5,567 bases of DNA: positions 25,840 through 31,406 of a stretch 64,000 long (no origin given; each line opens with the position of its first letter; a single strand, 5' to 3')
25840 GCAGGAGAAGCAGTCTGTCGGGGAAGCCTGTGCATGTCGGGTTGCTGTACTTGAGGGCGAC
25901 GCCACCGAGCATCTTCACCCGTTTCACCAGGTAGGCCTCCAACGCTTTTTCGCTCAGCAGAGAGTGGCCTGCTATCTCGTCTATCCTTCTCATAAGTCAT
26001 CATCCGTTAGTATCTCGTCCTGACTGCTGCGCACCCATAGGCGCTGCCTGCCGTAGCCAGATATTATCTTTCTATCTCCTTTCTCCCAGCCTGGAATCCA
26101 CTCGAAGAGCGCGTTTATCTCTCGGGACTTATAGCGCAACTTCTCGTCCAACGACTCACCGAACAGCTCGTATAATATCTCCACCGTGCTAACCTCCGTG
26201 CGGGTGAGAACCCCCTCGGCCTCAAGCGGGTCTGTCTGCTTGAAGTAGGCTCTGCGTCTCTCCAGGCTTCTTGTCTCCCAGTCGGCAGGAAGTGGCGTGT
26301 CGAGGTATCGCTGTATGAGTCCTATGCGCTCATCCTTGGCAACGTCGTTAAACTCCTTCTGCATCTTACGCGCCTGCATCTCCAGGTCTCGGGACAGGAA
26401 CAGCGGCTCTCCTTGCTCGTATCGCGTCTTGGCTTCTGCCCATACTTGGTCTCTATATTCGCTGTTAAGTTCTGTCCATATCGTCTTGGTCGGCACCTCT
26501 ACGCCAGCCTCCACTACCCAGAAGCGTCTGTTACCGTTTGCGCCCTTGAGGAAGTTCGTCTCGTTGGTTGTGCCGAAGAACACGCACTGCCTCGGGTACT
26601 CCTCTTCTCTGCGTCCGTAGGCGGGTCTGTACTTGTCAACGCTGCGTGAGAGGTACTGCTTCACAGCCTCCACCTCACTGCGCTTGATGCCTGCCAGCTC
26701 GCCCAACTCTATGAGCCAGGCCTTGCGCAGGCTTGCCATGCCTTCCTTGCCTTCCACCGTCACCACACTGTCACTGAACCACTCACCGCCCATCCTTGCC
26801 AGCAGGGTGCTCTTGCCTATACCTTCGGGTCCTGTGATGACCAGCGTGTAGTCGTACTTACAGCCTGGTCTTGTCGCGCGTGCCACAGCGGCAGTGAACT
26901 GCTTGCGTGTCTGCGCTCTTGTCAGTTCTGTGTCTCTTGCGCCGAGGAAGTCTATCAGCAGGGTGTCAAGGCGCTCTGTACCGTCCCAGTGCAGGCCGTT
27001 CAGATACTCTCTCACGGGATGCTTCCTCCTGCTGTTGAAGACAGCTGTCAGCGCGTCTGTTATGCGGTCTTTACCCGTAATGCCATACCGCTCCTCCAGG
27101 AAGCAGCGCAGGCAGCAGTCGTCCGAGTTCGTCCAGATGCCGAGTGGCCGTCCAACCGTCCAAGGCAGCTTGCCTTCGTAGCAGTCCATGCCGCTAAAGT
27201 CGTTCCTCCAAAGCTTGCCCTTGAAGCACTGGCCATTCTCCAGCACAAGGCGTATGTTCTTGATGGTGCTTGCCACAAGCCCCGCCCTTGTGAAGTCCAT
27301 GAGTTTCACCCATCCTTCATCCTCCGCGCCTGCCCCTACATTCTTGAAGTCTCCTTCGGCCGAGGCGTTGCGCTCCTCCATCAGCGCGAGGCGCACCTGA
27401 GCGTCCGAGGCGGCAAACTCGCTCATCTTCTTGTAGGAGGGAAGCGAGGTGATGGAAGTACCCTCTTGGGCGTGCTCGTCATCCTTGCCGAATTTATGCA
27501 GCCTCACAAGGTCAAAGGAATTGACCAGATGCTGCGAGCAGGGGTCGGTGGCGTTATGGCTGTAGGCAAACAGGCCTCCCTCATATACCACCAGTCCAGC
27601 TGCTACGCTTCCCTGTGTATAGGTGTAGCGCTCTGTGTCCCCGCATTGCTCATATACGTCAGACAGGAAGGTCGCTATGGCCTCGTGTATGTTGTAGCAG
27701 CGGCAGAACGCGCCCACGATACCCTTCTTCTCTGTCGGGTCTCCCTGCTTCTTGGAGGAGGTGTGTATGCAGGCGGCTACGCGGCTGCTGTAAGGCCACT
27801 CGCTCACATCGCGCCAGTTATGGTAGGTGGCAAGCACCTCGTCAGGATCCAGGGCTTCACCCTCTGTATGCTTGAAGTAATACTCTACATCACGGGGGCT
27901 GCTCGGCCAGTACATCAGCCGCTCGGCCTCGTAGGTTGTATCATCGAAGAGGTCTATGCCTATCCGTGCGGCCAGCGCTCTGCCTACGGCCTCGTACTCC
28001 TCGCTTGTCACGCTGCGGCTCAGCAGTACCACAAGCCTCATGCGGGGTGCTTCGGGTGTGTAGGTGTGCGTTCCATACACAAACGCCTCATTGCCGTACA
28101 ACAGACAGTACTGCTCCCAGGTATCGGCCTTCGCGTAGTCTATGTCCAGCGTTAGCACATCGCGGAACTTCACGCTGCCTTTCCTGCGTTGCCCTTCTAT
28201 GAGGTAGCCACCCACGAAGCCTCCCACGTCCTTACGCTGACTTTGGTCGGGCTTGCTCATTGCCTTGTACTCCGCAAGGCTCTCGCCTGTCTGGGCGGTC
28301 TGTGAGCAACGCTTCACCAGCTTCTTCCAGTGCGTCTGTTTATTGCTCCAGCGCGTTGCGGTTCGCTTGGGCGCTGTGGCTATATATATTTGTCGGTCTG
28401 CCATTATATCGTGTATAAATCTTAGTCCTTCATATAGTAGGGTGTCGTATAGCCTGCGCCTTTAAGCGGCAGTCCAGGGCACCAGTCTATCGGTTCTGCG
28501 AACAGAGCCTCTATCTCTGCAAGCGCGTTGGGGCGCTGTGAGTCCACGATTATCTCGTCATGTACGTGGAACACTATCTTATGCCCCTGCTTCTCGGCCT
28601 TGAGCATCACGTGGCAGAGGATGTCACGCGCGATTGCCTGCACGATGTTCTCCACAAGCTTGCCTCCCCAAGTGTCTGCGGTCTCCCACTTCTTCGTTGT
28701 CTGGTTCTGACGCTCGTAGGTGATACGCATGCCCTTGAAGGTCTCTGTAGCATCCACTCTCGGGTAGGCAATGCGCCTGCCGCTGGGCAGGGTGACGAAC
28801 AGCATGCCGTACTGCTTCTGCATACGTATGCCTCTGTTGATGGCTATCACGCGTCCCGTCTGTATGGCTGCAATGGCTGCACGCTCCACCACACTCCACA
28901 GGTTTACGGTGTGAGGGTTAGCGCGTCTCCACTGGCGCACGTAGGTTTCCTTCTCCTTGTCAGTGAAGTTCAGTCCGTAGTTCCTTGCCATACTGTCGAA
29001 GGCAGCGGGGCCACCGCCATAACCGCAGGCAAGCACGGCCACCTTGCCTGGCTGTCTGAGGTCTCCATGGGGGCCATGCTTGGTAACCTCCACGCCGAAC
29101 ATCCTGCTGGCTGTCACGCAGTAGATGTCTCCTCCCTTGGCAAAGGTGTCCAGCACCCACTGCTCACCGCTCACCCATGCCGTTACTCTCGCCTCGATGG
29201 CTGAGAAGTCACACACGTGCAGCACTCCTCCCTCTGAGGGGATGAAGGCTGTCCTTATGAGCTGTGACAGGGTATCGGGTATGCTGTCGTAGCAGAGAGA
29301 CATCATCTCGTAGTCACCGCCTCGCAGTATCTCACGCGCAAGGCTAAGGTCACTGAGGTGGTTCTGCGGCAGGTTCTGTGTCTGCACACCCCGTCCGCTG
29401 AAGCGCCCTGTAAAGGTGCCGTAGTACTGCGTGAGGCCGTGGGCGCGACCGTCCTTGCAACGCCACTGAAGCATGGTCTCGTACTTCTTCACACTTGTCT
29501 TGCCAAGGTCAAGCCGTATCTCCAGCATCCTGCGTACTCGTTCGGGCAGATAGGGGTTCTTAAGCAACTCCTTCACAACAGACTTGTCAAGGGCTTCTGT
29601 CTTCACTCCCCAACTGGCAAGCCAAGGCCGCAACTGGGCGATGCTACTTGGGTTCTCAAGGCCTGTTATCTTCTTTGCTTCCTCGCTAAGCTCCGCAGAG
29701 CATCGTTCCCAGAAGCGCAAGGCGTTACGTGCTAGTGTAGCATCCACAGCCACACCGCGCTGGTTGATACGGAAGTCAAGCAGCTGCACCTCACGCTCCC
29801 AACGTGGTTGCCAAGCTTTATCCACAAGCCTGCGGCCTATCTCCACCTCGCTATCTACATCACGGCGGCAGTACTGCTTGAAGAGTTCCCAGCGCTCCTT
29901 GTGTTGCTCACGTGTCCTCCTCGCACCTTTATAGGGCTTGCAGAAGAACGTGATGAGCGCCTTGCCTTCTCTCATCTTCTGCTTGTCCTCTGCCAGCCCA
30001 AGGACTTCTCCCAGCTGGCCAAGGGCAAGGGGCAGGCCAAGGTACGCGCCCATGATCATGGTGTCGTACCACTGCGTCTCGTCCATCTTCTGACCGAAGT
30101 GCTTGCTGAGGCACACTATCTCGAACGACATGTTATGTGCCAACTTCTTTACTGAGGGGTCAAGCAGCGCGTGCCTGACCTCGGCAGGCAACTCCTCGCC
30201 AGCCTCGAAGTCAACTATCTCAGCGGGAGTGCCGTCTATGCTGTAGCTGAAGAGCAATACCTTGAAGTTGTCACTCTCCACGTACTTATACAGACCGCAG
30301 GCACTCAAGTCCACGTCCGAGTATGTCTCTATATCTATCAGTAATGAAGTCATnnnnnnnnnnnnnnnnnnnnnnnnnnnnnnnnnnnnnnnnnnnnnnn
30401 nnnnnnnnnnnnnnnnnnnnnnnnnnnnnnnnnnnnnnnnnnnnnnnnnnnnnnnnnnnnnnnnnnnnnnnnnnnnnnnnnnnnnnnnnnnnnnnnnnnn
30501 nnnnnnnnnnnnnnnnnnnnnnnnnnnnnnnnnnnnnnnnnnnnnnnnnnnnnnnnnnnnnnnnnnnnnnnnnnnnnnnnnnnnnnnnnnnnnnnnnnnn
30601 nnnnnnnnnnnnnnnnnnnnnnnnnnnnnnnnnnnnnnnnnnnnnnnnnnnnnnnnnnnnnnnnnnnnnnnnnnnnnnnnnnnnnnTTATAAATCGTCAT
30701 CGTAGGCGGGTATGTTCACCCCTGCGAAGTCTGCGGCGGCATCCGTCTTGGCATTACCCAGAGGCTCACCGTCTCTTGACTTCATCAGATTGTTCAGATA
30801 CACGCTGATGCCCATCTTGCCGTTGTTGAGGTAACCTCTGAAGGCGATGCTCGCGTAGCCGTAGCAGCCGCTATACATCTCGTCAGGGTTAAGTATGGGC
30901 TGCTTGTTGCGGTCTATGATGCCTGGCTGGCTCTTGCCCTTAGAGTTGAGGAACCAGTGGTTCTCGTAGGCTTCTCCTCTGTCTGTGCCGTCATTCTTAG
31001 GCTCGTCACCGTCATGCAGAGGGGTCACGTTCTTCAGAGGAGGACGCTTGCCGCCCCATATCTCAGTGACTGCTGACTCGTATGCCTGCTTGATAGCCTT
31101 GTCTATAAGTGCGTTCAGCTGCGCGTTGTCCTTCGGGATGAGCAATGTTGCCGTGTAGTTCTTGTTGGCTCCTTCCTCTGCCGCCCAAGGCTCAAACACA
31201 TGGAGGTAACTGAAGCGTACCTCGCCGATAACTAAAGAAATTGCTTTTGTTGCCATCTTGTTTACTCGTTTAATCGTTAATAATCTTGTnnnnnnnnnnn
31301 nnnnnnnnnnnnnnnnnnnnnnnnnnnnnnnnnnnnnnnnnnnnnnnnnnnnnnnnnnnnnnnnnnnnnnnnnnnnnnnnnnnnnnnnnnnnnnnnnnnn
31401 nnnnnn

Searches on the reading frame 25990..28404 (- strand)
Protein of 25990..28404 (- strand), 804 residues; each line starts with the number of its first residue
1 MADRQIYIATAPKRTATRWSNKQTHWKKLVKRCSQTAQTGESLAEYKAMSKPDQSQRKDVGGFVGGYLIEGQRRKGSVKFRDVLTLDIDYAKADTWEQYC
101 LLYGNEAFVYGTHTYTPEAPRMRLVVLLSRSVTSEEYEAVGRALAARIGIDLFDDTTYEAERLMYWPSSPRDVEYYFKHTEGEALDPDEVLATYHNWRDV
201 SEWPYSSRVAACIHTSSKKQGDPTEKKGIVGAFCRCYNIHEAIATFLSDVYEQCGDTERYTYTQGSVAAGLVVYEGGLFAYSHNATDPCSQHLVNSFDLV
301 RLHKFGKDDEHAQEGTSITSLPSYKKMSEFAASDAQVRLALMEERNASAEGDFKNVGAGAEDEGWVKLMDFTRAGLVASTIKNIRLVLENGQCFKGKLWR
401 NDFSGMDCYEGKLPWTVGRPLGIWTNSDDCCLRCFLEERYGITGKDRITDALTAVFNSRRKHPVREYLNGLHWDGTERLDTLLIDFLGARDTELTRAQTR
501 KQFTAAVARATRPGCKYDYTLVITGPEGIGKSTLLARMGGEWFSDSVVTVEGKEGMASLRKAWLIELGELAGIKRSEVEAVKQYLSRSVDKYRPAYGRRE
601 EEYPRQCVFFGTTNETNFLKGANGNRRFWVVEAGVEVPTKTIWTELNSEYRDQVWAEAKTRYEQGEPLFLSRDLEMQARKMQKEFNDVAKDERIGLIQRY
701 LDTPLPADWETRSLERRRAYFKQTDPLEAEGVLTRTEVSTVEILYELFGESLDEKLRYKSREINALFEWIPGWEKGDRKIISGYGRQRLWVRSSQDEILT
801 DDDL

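Call 23: search_protein_families(library=pfam, proteins=[window:25990-28404:-], max_evalue=0.01)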
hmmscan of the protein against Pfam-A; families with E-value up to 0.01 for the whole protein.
window:25990-28404:- (804 aa): 4 families
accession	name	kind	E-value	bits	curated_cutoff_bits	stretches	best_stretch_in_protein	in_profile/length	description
PF05272.17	VapE-like_dom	-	2.8e-78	262.7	25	1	468-686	1-216/217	Virulence-associated protein E-like domain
PF19263.5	DUF5906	-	8.4e-05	23.6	27.6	1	524-627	2-114/114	Family of unknown function (DUF5906)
PF13401.12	AAA_22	-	0.0008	20.2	27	1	518-589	5-79/130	AAA domain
PF13191.12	AAA_16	-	0.0037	18.2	32.6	0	496-538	5-44/167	AAA ATPase domain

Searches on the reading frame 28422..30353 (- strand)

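Call 23: search_protein_families(library=pfam, proteins=[window:28422-30353:-], max_evalue=0.01)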
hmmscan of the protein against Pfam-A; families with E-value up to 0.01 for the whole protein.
window:28422-30353:- (643 aa): 2 families
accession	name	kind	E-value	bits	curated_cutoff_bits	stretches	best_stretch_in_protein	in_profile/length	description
PF00476.26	DNA_pol_A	-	3.4e-23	82.7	34.3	1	218-617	14-352/381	DNA polymerase family A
PF01612.26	DNA_pol_A_exo1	-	0.0005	20.3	23.6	1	42-173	51-165/173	3'-5' exonuclease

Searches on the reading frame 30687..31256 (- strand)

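Call 23: search_protein_families(library=pfam, proteins=[window:30687-31256:-], max_evalue=0.01)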
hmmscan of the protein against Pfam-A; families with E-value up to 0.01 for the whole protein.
window:30687-31256:- (189 aa): 1 family
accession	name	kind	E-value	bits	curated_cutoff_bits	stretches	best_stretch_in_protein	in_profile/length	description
PF10991.15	Enc34_ssDNA-bd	-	2.5e-51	174.2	26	1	8-178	3-167/176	Enterobacter phage Enc34, ssDNA-binding protein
